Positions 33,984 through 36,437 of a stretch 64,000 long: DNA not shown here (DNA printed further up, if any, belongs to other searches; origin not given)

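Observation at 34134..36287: Single polypeptide fusing a TadZ/CpaE-like domain with a degenerate Walker A to the TadA/CpaF secretion ATPase via a polyarginine linker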

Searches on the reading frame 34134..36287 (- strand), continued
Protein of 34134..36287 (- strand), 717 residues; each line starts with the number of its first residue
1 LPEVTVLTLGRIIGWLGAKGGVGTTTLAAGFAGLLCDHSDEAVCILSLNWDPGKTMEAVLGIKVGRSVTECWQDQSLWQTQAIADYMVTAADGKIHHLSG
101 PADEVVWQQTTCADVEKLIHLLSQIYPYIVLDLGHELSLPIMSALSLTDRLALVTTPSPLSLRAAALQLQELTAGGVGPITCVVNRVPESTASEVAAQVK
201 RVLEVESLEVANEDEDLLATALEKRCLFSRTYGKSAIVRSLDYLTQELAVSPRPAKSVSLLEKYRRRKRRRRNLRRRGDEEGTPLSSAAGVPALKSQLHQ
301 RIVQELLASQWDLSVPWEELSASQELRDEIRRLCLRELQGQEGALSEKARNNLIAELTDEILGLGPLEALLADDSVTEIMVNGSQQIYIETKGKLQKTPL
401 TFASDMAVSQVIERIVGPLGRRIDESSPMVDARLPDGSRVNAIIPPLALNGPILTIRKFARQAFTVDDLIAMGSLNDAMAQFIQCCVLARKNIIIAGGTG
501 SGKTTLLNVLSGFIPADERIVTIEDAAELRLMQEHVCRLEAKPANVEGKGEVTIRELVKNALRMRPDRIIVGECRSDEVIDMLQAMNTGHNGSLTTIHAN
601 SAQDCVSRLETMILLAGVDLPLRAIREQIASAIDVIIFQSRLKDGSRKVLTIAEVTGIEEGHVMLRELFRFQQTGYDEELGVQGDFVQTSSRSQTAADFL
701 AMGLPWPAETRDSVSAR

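Call 56: predict_structure(alignment_id=A2)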
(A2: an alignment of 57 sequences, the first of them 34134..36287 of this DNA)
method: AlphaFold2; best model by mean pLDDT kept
length: 717 residues; sequences in the alignment: 57
mean_pLDDT: 87.1   pTM: 0.57
mean pLDDT of the five models: 87.1, 86.7, 86.1, 84.3, 83.7
residues with pLDDT >= 90: 444; 70-90: 192; 50-70: 46; < 50: 35
segments of 3 or more residues with pLDDT < 50: 1-4, 257-265, 273-286, 711-717
pLDDT, mean of each block of 10 residues (from residue 1): 67 97 97 96 96 93 94 92 95 93 91 95 97 96 95 97 96 86 97 95 92 95 95 95 92 58 49 45 46 83 81 64 80 89 77 87 88 91 94 89 89 79 71 81 86 89 90 95 95 95 92 92 72 77 76 91 92 93 93 96 97 92 96 98 93 96 96 93 91 82 76 43
secondary structure, 60 per line:
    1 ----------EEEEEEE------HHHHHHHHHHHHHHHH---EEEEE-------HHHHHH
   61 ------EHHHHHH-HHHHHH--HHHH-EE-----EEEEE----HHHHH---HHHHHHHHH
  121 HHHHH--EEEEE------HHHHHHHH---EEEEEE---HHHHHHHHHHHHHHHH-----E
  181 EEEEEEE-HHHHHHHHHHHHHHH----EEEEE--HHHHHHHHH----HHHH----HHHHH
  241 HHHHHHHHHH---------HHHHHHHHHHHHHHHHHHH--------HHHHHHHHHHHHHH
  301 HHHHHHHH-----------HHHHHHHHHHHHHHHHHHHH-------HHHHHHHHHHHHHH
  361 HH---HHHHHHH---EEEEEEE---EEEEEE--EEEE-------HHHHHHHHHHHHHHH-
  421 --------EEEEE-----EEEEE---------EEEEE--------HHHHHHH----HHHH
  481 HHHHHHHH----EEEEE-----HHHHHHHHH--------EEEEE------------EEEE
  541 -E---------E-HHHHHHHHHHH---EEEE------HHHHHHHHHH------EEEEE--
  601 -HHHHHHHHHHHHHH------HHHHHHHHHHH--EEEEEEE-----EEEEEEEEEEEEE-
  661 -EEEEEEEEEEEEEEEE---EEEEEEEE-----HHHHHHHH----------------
elements in order (helices of 4 or more, strands of 3 or more residues): E11-17 H24-39 E43-47 H55-60 H68-73 H75-80 H83-86 E95-99 H104-108 H112-125 E128-132 H139-146 E150-155 H159-174 E180-187 H189-203 E208-212 H215-223 H228-231 H236-250 H260-278 H287-308 H320-339 H347-362 H366-372 E376-382 E386-391 E394-397 H405-419 E429-433 E439-443 E453-457 H466-472 H477-488 E493-497 H503-511 E520-524 E537-540 H554-564 E568-571 H578-587 E594-598 H602-615 H622-632 E635-641 E647-659 E662-677 E681-688 H694-701

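Call 64: find_encoding_contigs(protein=P0089, flank=6000, max_places=1)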
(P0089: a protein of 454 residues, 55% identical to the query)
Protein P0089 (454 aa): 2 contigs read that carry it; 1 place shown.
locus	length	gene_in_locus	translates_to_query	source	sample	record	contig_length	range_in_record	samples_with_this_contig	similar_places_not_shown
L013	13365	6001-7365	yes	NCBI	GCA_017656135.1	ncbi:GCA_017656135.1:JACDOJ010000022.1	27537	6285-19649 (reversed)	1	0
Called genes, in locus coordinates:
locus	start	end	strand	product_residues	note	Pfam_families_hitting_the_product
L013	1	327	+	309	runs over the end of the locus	PF13400:Tad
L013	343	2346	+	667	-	PF13205:Big_5 (faint), PF07676:PD40, PF26549:Tricorn_N (weak), PF00930:DPPIV_N (faint), PF07676:PD40 (weak), PF26550:Tricorn_2nd, PF07676:PD40, PF26549:Tricorn_N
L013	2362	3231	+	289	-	PF08666:SAF, PF16976:RcpC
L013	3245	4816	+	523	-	PF13629:T2SS-T3SS_pil_N, PF04972:BON (weak), PF00263:Secretin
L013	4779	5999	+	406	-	PF00072:Response_reg, PF13481:AAA_25 (weak), PF00142:Fer4_NifH (weak), PF01656:CbiA, PF02374:ArsA_ATPase (faint), PF09140:MipZ, PF10609:ParA, PF13614:AAA_31, +1 more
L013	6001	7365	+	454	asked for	PF00437:T2SSE, PF27713:UCP018868 (weak)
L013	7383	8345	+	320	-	PF00482:T2SSF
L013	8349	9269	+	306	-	PF19359:DUF5936 (faint), PF00482:T2SSF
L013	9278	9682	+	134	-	PF02643:DUF192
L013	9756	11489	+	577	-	PF27511:ComFA_N, PF00270:DEAD (weak), PF04851:ResIII, PF00271:Helicase_C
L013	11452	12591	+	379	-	PF13487:HD_5, PF01966:HD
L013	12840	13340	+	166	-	PF00156:Pribosyltran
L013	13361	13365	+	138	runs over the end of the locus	-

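Call 65: find_encoding_contigs(protein=P0101, flank=6000, max_places=1)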
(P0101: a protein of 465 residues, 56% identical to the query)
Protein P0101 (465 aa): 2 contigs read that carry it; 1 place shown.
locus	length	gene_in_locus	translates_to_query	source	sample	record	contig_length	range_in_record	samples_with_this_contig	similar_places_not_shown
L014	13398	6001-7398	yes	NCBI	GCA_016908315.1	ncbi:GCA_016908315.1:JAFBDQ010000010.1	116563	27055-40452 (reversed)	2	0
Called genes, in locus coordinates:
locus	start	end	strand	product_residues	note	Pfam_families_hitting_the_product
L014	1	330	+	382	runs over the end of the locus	PF05384:DegS, PF07730:HisKA_3, PF13581:HATPase_c_2 (weak), PF02518:HATPase_c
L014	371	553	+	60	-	PF04964:Flp_Fap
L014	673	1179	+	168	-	PF01478:Peptidase_A24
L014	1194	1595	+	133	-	PF07811:TadE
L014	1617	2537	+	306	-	PF13400:Tad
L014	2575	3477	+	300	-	PF08666:SAF (weak), PF16976:RcpC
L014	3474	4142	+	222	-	PF13629:T2SS-T3SS_pil_N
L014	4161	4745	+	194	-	PF00263:Secretin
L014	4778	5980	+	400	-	PF00072:Response_reg, PF10609:ParA, PF01656:CbiA, PF06564:CBP_BcsQ (faint), PF13614:AAA_31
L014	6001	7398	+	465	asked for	PF00437:T2SSE, PF27713:UCP018868 (weak)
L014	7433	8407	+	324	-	PF00482:T2SSF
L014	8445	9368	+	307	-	PF00482:T2SSF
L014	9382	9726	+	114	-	PF02643:DUF192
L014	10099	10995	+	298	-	PF08486:SpoIID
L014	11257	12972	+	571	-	PF00408:PGM_PMM_IV (faint), PF02878:PGM_PMM_I, PF02879:PGM_PMM_II, PF02880:PGM_PMM_III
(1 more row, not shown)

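Call 66: find_encoding_contigs(protein=P0070, flank=6000, max_places=1)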
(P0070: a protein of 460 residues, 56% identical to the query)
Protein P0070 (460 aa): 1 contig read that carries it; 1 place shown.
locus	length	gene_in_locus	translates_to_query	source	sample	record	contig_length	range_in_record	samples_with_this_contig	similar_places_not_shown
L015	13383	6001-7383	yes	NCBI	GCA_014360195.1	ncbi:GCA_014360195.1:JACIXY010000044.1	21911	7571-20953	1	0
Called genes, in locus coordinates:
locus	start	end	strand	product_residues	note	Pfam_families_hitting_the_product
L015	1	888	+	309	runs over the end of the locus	PF13400:Tad, PF09977:Tad_C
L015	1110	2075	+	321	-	PF08666:SAF, PF16976:RcpC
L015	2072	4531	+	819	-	PF04972:BON (faint), PF13629:T2SS-T3SS_pil_N, PF00263:Secretin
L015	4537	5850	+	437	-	PF00072:Response_reg, PF00142:Fer4_NifH (weak), PF01656:CbiA, PF06564:CBP_BcsQ (faint), PF09140:MipZ (weak), PF10609:ParA, PF13614:AAA_31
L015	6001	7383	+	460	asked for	PF00437:T2SSE, PF27713:UCP018868 (weak)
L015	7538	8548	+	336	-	PF00482:T2SSF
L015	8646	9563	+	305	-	PF00482:T2SSF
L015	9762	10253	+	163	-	PF02643:DUF192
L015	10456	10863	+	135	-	PF06695:Sm_multidrug_ex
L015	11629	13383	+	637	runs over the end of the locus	PF07833:Cu_amine_oxidN1 (faint), PF01522:Polysacc_deac_1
